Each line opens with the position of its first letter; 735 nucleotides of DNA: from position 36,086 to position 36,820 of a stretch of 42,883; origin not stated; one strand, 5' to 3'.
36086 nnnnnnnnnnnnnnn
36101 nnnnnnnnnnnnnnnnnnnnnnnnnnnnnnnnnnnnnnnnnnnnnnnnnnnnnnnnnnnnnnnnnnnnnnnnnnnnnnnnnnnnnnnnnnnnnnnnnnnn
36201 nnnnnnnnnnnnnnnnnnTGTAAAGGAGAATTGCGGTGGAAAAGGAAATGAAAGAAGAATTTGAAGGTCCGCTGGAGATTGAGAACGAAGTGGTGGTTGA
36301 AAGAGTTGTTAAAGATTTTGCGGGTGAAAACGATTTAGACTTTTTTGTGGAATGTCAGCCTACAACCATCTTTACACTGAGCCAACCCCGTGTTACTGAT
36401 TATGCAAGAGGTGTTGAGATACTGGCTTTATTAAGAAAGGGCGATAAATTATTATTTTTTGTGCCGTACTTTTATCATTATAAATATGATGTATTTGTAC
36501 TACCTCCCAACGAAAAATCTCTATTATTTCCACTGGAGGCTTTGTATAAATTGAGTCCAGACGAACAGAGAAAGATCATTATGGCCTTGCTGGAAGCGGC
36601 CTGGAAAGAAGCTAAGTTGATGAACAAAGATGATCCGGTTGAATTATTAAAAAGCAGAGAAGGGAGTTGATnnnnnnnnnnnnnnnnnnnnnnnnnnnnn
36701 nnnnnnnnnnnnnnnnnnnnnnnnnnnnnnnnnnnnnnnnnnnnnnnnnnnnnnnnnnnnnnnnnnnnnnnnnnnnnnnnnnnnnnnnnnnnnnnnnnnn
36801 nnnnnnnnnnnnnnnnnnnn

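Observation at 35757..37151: Self-contained three-gene operon of proteins with no recognisable domains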

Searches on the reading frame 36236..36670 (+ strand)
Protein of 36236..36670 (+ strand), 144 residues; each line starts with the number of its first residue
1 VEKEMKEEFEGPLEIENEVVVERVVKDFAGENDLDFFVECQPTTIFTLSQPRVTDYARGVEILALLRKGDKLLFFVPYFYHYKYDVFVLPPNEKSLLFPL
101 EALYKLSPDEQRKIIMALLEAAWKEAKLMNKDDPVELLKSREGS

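Call 5: search_protein_families(library=pfam, proteins=[window:36236-36670:+], max_evalue=1)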
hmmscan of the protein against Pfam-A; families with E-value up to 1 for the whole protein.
window:36236-36670:+ (144 aa): 0 families

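Call 7: search_protein_families(library=phrogs, proteins=[window:36236-36670:+], max_evalue=1)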
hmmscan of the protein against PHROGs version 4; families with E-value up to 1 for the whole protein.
window:36236-36670:+ (144 aa): 0 families

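Call 8: search_protein_families(library=padloc, proteins=[window:36236-36670:+], max_evalue=1)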
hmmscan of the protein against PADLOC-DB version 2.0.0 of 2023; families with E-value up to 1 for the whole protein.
window:36236-36670:+ (144 aa): 0 families

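Call 9: search_protein_families(library=ncbifam, proteins=[window:36236-36670:+], max_evalue=1)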
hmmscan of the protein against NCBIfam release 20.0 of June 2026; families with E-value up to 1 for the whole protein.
window:36236-36670:+ (144 aa): 0 families

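Call 11: find_homologous_proteins(query=window:36236-36670:+, max_evalue=0.01)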
Query window:36236-36670:+ (144 aa): 5 proteins with E <= 0.01 among 31 candidates.
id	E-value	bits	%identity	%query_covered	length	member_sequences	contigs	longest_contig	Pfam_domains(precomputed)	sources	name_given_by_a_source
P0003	2.2e-86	305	100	97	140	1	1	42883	-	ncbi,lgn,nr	ncbi:MAG: hypothetical protein Q8R29_03150 [bacterium]|nr:hypothetical protein [bacterium]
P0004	5.2e-29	119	54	90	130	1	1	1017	-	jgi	jgi:hypothetical protein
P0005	2.6e-27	113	46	95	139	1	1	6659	-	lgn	-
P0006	8.2e-25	105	45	95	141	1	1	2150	-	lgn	-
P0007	1.6e-23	101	45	94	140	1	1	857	-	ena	-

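Call 14: find_encoding_contigs(protein=P0005, flank=7000)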
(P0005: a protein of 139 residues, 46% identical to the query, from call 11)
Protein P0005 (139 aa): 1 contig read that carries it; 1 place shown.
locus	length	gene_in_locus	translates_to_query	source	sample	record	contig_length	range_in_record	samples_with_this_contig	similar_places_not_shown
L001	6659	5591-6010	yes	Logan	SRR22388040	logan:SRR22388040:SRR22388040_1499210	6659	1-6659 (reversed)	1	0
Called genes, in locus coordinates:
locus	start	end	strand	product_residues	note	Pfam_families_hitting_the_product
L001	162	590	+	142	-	-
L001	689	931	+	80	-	-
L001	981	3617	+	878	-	-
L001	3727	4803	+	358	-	PF00089:Trypsin (weak), PF13365:Trypsin_2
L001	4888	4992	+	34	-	-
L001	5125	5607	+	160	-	-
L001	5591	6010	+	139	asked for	-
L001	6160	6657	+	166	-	?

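Call 15: find_encoding_contigs(protein=P0006, flank=5000)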
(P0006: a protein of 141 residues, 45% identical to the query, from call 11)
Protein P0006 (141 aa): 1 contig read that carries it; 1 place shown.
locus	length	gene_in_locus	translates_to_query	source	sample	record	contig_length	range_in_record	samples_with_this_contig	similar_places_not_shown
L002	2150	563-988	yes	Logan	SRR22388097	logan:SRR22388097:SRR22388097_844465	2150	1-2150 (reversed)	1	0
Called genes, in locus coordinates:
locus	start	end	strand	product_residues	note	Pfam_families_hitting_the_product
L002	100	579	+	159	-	-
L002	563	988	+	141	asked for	-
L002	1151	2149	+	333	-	?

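Call 20: find_encoding_contigs(protein=P0004, flank=5000)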
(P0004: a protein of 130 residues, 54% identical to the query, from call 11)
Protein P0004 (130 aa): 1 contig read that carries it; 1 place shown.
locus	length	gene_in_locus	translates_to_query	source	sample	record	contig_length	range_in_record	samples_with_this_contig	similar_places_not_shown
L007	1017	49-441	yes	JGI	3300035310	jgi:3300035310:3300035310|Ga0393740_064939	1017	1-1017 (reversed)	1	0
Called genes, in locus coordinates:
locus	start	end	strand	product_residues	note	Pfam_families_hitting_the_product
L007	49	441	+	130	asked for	-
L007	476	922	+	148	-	-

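Call 21: find_encoding_contigs(protein=P0007, flank=5000)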
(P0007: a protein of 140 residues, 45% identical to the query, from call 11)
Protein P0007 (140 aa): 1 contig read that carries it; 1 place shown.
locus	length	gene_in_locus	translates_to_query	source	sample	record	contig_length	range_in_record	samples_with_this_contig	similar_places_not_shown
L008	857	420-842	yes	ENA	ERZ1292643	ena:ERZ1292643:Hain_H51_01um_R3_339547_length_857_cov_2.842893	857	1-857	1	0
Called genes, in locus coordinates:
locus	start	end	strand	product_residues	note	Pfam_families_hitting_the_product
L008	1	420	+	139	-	?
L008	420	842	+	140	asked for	-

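Call 30: search_solved_structures(query=A2, max_evalue=10, show_alignments=2)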
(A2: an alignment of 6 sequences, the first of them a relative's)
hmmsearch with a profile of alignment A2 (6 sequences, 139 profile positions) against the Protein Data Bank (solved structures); distinct sequences matched with E-value up to 10: 5.
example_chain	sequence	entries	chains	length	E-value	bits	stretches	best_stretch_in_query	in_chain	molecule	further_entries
5t5h_X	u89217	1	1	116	0.24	14.7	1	19-65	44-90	60S ribosomal protein L23a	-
6az3_V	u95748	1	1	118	0.32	14.3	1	19-65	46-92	60S ribosomal protein L23a, putative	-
3jcs_V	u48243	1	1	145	0.4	14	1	19-65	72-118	ribosomal protein L23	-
8a3w_V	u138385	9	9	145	0.41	14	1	19-65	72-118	Putative 60S ribosomal protein L23a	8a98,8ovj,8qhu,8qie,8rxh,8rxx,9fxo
5t2a_V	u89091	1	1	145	1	12.7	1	19-65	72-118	uL23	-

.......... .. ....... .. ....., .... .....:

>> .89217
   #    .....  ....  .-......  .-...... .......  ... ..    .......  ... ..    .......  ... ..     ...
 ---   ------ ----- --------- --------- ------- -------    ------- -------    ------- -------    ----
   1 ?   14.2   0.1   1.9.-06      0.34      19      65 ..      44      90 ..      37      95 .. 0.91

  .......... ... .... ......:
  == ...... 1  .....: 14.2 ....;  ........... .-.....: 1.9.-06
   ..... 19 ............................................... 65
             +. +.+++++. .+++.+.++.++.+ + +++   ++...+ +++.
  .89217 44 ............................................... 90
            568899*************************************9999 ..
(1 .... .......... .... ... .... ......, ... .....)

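Call 44: find_related_loci(query=A2, collection=genome_contigs, flank=8000)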
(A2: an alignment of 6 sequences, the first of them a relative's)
Query A2 (140 aa) in genome_contigs; peptide patterns used: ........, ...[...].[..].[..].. (x = any residue, [..] = any of these).
84 stretches matched a pattern, but none encodes a relative of the query by tblastn (E <= 1e-3).

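Call 45: find_related_loci(query=A2, collection=metagenome_contigs, flank=10000)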
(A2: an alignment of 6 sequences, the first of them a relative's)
Query A2 (140 aa) in metagenome_contigs; peptide patterns used: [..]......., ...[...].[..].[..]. (x = any residue, [..] = any of these).
324 stretches matched a pattern, but none encodes a relative of the query by tblastn (E <= 1e-3).

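Call 56: search_protein_families(library=pfam, proteins=[L008:1-417:+, L001:162-590:+, L001:689-931:+], max_evalue=1)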
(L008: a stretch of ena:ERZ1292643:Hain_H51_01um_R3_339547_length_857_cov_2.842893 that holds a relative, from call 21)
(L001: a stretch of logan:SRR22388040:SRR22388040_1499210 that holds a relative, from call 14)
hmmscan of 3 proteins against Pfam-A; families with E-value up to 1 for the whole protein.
L008:1-417:+ (139 aa): 1 family
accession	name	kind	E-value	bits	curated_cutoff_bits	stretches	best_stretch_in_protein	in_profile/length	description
PF17041.10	SasG_E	-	0.059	13.8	25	1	98-128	9-36/48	E domain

L001:162-590:+ (142 aa): 2 families
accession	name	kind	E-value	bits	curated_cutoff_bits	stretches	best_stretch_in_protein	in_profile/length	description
PF06305.16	LapA_dom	-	0.018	15.4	28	1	9-44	23-58/64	Lipopolysaccharide assembly protein A domain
PF05536.17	Neurochondrin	-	0.033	13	22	1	51-111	377-432/605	Neurochondrin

L001:689-931:+ (80 aa): 1 family
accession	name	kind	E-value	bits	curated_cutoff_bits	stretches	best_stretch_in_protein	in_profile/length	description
PF16601.10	NPF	-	0.0007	20.6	27.6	1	45-80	130-171/187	Rabosyn-5 repeating NPF sequence-motif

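Call 57: predict_structure(alignment_id=A5)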
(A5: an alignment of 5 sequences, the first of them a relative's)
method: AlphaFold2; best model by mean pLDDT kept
length: 140 residues; sequences in the alignment: 5
mean_pLDDT: 83.6   pTM: 0.78
mean pLDDT of the five models: 83.6, 81.7, 80.8, 80.2, 79.9
residues with pLDDT >= 90: 70; 70-90: 43; 50-70: 23; < 50: 4
segments of 3 or more residues with pLDDT < 50: none
pLDDT, mean of each block of 10 residues (from residue 1): 77 88 95 80 86 90 91 85 65 93 94 96 77 52
secondary structure, 60 per line:
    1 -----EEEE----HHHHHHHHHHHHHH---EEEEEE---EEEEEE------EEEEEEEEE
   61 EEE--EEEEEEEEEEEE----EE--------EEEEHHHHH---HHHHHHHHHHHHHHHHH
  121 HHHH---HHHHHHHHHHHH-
elements in order: E6-9 H14-27 E31-36 E40-45 E52-63 E66-77 E92-95 H96-100 H104-124 H128-139
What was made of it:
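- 36236..36670 (+): g2, 144 aa from GTG (or 140 aa from ATG 36248), pI 4.8. It is present in every arrangement where its position is covered. The model is a helix / antiparallel beta-meander / long C-terminal helix sandwich. AlphaFold2 pLDDT 83.6, pTM 0.78 (call 57).
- On Type II toxin-antitoxin system: The g2 model is an alpha+beta sandwich (call 57).
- The g2 model is confident (call 57).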

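Call 63: fold_search(model_id=the predicted structure, library=pdb)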
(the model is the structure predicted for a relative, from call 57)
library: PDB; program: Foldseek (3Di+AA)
matches with E <= 10: 375; with E <= 0.001: 0
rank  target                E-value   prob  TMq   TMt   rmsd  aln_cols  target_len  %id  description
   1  1yqf_E                6.7e-02  0.15  0.20  0.16  19.8       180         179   10  Hypothetical protein from leishmania major unknown function sequence homologue to human p32 protein (released 2005-02-22)
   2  5ml9_B                1.6e-01  0.35  0.23  0.30  12.4        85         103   12  Cocrystal structure of Fc gamma receptor IIIa interacting with Affimer F4, a specific binding protein which blocks IgG (released 2017-12-13)
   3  4lzi                  2.2e-01  0.66  0.32  0.17  13.8       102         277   11  Characterization of Solanum tuberosum Multicystatin and Significance of Core Domains (released 2014-02-26)
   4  3ima_D                2.3e-01  0.72  0.29  0.46  12.3        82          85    8  Complex structure of tarocystatin and papain (released 2010-02-16)
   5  4r80_A                4.3e-01  0.16  0.22  0.34  13.1        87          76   13  Crystal Structure of a De Novo Designed Beta Sheet Protein, Cystatin Fold, Northeast Structural Genomics Consortium (N (released 2014-09-24)
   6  7ui9_q                4.3e-01  0.14  0.26  0.10  16.9       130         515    7  Core Mediator-PICearly (Copy A) (released 2023-02-15)
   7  6y2s_A                5.1e-01  0.10  0.20  0.10  15.3       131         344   10  Escherichia coli R318A RnlA endoribonuclease (single alanine mutant of RnlA) (released 2021-03-31)
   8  9guc_B                5.7e-01  0.28  0.27  0.42  11.8        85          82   15  Adhiron-mediated Identification of a Novel and Selective Allosteric Pocket in Aurora Kinase A (released 2025-10-01)
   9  5elj_A                5.7e-01  0.20  0.27  0.38  12.6       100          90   14  Isoform-specific inhibition of SUMO-dependent protein-protein interactions (released 2016-11-16)
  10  3jv1                  5.7e-01  0.10  0.25  0.21  13.4       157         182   11  Crystal structure of the Trypanosoma brucei p22 protein (released 2010-04-14)
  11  6stj_F                6.1e-01  0.16  0.23  0.34  12.0        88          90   12  Selective Affimers Recognize BCL-2 Family Proteins Through Non-Canonical Structural Motifs (released 2020-09-30)
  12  5elu_A                6.4e-01  0.28  0.28  0.40  12.1        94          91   15  Isoform-specific inhibition of SUMO-dependent protein-protein interactions (released 2016-11-16)
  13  6y2p_A                6.4e-01  0.11  0.20  0.09  14.3       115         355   11  Escherichia coli RnlA-RnlB Toxin-Antitoxin System. (released 2021-04-14)
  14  1ocv_A                6.8e-01  0.21  0.21  0.23  11.7        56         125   16  the F116W mutant structure of ketosteroid isomerase from Comamonas testosteroni (released 2003-07-24)
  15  4v1o_W                6.8e-01  0.16  0.27  0.11  15.8       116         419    8  Architecture of the RNA polymerase II-Mediator core transcription initiation complex (released 2015-02-04)
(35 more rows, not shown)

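Call 70: fold_search(model_id=the predicted structure, library=viral)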
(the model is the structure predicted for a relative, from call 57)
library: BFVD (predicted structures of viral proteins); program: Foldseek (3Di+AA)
matches with E <= 10: 779; with E <= 0.001: 0
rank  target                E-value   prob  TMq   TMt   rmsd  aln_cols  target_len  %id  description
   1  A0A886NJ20            5.9e-02  0.91  0.41  0.50  11.1       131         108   14  (no name in the UniProt tables at hand)
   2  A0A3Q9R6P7            5.9e-02  0.21  0.21  0.22  13.9       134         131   12  (no name in the UniProt tables at hand)
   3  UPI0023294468         6.6e-02  0.60  0.28  0.35  13.0       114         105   14  (no name look-up for this kind of identifier)
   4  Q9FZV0                7.8e-02  0.80  0.34  0.43   6.1       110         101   15  Uncharacterized protein [Bacillus phage GA-1]
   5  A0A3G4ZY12            7.8e-02  0.23  0.20  0.14  16.3       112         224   17  Uncharacterized protein [Edafosvirus sp.]
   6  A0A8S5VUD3            8.8e-02  0.85  0.37  0.38   6.2       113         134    6  Uncharacterized protein [Ackermannviridae sp.]
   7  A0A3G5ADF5            9.3e-02  0.69  0.38  0.41  10.6       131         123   14  Uncharacterized protein [Hyperionvirus sp.]
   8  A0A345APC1            1.1e-01  0.80  0.39  0.18   5.6       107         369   15  (no name in the UniProt tables at hand)
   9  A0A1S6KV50            1.3e-01  0.60  0.31  0.34  11.0       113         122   12  Uncharacterized protein [Providencia phage vB_PreS_PR1]
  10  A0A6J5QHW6            1.4e-01  0.54  0.34  0.20   6.1       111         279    9  DUF945 domain-containing protein [uncultured Caudovirales phage]
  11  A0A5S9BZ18            1.4e-01  0.16  0.18  0.19  13.5       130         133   15  Uncharacterized protein [Tenacibaculum phage PTm1]
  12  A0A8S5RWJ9            1.5e-01  0.69  0.31  0.46   6.3        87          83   11  Uncharacterized protein [Siphoviridae sp. ctHip2]
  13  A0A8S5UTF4            1.5e-01  0.25  0.25  0.23  11.3       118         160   13  Uncharacterized protein [Myoviridae sp. ctYA416]
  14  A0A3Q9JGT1            1.9e-01  0.33  0.26  0.31  12.5        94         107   10  (no name in the UniProt tables at hand)
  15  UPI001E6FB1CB         2.2e-01  0.23  0.24  0.32   9.0       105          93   11  (no name look-up for this kind of identifier)
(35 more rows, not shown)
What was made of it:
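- Tried and rejected: Foldseek on the g2 model: the PDB and BFVD libraries gave nothing at E<1e-3 (calls 63, 70).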

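Call 81: search_dna_similar(query=P0003, collection=phages, mode=protein, max_evalue=1, max_rows=8)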
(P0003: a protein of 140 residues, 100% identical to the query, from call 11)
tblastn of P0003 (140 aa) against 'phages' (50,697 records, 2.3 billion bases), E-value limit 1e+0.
No match.

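Call 84: search_dna_similar(query=P0003, collection=plasmids, mode=protein, max_evalue=1, max_rows=8)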
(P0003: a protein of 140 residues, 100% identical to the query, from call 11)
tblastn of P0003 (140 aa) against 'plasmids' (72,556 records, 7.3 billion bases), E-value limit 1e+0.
No match.

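Call 90: search_protein_families(library=pfam, proteins=[P0005, P0006, P0007], max_evalue=1)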
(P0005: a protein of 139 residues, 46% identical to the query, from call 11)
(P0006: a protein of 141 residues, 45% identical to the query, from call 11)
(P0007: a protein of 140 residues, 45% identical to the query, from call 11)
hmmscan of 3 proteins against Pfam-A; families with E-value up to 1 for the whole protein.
P0005 (139 aa): 0 families

P0006 (141 aa): 0 families

P0007 (140 aa): 0 families
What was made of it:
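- Tried and rejected: Family libraries: Pfam, NCBIfam, PHROGs and PADLOC gave nothing for any of the three proteins (calls 5, 7, 8, 9, 90).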
